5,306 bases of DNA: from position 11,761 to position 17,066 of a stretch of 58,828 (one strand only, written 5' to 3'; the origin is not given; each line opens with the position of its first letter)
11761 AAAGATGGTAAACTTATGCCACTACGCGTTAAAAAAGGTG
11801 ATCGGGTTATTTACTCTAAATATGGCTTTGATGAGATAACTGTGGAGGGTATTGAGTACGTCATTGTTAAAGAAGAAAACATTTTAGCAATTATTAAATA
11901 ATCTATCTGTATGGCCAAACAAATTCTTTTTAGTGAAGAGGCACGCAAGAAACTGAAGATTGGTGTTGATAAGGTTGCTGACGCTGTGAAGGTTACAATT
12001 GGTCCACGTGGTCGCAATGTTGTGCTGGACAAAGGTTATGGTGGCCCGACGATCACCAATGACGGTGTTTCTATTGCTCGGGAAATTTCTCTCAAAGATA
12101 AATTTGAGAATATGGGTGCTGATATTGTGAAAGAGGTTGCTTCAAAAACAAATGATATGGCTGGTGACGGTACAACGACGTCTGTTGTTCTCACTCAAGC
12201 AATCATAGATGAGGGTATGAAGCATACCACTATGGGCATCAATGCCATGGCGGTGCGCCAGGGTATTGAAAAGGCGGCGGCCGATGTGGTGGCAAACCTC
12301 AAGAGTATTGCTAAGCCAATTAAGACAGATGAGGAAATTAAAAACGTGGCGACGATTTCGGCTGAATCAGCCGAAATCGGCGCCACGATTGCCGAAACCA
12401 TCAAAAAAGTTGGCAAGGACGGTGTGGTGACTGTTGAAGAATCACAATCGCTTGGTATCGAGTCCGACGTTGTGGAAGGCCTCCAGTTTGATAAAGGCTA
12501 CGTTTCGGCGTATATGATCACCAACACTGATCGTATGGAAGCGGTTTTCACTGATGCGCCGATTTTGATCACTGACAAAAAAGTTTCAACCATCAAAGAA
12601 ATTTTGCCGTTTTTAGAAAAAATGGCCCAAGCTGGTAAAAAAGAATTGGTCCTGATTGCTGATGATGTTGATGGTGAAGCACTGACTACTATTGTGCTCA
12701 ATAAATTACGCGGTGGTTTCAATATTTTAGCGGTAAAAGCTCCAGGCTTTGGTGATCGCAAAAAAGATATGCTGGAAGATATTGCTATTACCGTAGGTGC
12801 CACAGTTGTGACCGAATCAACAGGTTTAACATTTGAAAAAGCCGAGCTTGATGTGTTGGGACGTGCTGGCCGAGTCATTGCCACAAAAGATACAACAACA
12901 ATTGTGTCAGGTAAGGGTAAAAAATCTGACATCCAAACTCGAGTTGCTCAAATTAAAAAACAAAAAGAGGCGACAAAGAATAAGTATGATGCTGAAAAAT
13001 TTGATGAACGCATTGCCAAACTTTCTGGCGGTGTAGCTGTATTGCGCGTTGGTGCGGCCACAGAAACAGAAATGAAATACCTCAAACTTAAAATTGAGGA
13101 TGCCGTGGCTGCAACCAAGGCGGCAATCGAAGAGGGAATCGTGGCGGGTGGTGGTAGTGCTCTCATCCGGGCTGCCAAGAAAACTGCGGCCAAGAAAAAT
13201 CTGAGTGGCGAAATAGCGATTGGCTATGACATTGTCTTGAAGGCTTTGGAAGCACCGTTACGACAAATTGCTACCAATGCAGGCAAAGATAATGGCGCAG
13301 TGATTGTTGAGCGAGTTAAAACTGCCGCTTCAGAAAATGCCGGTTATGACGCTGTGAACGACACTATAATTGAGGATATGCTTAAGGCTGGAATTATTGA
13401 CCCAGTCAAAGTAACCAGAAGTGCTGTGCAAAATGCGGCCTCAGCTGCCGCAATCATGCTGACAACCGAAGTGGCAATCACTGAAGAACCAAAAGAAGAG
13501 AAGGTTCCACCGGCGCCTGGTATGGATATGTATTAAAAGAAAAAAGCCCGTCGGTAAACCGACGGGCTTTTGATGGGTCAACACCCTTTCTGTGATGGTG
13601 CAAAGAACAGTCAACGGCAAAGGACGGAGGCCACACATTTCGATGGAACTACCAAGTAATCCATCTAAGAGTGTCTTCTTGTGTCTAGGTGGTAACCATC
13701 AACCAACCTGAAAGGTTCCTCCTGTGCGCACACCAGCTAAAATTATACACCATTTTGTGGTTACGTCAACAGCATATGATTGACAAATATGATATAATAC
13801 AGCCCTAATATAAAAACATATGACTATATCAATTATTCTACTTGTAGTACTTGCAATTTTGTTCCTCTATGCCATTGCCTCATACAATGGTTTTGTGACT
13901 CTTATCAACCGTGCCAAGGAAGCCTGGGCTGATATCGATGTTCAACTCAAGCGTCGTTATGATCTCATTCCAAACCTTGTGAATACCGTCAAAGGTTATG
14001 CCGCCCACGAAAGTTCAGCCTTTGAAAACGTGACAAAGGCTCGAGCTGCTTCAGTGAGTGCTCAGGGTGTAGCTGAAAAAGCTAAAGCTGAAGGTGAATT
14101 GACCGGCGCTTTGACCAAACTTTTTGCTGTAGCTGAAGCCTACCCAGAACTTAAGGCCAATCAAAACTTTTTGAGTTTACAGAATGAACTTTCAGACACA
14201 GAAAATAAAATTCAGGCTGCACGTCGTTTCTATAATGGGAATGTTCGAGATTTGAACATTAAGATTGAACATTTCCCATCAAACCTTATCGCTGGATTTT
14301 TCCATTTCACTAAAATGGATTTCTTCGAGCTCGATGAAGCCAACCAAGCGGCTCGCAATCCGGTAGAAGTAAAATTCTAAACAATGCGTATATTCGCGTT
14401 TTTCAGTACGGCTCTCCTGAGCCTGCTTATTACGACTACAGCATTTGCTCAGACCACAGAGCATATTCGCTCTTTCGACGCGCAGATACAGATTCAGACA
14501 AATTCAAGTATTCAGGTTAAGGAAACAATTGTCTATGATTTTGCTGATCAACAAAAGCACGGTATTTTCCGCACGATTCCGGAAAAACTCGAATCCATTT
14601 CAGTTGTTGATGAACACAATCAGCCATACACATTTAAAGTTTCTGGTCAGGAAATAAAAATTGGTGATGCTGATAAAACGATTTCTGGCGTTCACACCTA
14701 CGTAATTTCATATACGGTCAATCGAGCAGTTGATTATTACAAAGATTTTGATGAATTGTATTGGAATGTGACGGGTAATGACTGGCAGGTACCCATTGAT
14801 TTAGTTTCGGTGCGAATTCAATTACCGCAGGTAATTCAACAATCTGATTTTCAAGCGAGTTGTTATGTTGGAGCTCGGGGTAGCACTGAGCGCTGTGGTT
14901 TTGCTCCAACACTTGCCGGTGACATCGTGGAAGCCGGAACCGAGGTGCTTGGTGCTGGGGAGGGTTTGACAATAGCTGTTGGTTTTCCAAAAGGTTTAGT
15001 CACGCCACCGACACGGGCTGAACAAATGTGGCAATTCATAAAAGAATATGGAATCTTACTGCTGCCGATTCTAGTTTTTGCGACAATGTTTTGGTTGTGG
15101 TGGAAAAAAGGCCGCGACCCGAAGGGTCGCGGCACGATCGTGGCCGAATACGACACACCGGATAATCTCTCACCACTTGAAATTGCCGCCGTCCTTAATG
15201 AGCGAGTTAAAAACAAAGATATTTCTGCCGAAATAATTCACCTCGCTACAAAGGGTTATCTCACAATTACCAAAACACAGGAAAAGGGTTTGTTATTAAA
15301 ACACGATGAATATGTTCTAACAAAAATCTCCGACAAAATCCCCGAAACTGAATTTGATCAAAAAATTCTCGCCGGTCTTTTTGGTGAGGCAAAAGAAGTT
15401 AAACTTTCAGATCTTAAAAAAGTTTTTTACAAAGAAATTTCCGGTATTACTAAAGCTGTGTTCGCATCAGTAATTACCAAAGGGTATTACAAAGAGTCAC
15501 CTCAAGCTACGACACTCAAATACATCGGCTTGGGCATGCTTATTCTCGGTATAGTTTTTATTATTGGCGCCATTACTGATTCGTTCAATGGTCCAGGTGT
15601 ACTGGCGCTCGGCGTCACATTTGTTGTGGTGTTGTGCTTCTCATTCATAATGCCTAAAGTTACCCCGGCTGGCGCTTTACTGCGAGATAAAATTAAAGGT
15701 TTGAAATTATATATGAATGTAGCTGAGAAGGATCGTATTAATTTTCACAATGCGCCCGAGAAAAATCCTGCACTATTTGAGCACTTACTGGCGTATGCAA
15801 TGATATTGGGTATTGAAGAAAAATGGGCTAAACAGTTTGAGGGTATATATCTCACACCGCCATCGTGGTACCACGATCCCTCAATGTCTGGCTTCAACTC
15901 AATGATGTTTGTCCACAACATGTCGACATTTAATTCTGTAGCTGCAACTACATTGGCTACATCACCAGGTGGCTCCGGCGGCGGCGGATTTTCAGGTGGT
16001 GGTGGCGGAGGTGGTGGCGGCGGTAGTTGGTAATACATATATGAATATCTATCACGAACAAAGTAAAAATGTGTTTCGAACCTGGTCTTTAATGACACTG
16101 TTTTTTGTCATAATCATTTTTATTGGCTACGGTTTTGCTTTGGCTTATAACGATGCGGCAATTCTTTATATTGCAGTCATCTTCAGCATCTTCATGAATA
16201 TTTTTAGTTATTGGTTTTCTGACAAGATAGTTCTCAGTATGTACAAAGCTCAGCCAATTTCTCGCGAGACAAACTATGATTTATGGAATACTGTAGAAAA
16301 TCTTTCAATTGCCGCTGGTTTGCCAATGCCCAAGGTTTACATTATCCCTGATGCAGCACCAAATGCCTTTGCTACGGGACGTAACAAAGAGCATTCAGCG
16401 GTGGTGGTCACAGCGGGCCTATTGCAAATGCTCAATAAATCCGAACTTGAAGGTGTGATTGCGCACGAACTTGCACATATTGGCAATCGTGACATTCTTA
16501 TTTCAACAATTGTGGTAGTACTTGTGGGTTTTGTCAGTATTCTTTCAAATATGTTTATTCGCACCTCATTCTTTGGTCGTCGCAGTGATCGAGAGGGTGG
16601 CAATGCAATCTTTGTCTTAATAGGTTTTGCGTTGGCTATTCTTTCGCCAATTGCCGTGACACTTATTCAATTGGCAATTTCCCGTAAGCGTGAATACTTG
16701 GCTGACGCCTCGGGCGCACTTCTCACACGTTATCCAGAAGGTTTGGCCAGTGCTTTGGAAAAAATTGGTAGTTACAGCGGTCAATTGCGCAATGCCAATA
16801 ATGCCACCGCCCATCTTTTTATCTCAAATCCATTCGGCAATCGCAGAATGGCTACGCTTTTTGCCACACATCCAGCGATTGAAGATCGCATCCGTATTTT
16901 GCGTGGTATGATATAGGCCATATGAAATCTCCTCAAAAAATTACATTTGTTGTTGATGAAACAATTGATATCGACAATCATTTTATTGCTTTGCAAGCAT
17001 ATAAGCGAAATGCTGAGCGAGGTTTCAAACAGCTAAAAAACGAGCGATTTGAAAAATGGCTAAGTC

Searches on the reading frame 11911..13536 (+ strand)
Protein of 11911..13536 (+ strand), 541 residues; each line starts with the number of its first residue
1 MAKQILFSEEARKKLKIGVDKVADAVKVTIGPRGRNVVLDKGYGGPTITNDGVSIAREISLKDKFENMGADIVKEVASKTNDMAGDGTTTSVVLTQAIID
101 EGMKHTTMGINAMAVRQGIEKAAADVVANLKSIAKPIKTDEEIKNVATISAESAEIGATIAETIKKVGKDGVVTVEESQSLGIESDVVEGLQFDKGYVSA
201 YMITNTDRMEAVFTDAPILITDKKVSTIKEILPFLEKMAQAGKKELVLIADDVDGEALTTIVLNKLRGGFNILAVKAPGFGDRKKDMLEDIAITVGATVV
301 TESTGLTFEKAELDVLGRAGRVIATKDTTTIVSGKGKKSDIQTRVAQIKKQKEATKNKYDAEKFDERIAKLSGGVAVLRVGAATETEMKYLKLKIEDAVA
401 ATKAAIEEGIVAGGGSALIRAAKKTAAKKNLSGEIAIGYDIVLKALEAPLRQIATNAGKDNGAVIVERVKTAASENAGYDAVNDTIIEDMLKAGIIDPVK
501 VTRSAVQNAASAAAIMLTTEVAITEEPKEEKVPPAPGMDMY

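Call 11: search_protein_families(library=pfam, proteins=[window:11911-13536:+], max_evalue=0.001)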
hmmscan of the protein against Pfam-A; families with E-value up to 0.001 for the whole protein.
window:11911-13536:+ (541 aa): 1 family
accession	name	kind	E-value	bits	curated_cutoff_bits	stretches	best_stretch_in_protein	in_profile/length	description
PF00118.29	Cpn60_TCP1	-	3.1e-67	227.8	34.3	1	22-523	1-486/490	TCP-1/cpn60 chaperonin family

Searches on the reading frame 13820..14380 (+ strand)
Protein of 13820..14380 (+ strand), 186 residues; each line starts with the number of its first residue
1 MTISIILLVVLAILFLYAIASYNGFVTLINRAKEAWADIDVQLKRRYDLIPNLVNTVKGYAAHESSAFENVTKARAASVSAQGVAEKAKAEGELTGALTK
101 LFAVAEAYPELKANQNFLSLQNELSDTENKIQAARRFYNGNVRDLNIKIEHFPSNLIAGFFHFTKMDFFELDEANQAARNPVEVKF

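Call 11: search_protein_families(library=pfam, proteins=[window:13820-14380:+], max_evalue=0.001)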
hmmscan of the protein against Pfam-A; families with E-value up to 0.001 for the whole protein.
window:13820-14380:+ (186 aa): 1 family
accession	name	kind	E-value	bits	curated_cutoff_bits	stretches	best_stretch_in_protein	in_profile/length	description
PF04011.17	LemA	-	8.5e-62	207.8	26.2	1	35-186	1-149/149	LemA family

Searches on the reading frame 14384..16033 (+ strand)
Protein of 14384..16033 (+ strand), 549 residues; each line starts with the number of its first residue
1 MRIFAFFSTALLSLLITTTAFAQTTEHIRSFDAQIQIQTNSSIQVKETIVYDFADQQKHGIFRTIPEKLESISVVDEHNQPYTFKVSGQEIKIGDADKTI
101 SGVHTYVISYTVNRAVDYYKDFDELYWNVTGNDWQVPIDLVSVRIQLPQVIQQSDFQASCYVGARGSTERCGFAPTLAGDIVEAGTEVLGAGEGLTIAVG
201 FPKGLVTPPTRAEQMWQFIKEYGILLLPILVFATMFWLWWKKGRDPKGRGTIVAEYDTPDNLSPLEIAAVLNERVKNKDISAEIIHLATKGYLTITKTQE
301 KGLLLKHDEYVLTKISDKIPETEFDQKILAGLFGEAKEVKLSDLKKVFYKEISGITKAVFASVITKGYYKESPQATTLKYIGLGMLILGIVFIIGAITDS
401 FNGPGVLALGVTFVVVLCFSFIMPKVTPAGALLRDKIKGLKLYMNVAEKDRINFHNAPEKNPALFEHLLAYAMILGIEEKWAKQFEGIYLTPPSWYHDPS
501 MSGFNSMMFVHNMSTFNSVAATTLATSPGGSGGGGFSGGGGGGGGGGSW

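Call 11: search_protein_families(library=pfam, proteins=[window:14384-16033:+], max_evalue=0.001)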
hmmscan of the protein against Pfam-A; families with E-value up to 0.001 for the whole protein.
window:14384-16033:+ (549 aa): 2 families
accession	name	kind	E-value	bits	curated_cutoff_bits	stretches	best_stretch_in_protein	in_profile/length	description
PF20990.2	DUF2207_C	-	6.9e-45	154.1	33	1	255-485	3-247/247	Predicted membrane protein (DUF2207) C-terminal domain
PF09972.14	DUF2207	-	2.1e-36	126.2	24.4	1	28-201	2-172/172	Predicted membrane protein (DUF2207) N-terminal domain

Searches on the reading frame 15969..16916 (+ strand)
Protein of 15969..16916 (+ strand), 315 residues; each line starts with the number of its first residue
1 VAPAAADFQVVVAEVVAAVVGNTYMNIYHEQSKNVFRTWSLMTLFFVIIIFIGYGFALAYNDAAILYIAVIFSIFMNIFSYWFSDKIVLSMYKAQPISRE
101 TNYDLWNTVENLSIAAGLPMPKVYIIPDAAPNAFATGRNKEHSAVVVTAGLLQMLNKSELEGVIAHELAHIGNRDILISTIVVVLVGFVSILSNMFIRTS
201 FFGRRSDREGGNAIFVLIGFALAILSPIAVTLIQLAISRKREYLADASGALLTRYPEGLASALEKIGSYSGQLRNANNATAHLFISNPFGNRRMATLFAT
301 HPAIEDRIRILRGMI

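Call 11: search_protein_families(library=pfam, proteins=[window:15969-16916:+], max_evalue=0.001)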
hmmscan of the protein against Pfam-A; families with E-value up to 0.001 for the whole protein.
window:15969-16916:+ (315 aa): 2 families
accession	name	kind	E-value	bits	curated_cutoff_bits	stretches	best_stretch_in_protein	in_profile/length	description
PF01435.24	Peptidase_M48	-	1.2e-32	113.7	20.3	1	102-314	4-185/186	Peptidase family M48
PF05569.17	Peptidase_M56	-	8e-05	22.4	31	1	143-185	176-218/296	BlaR1 peptidase M56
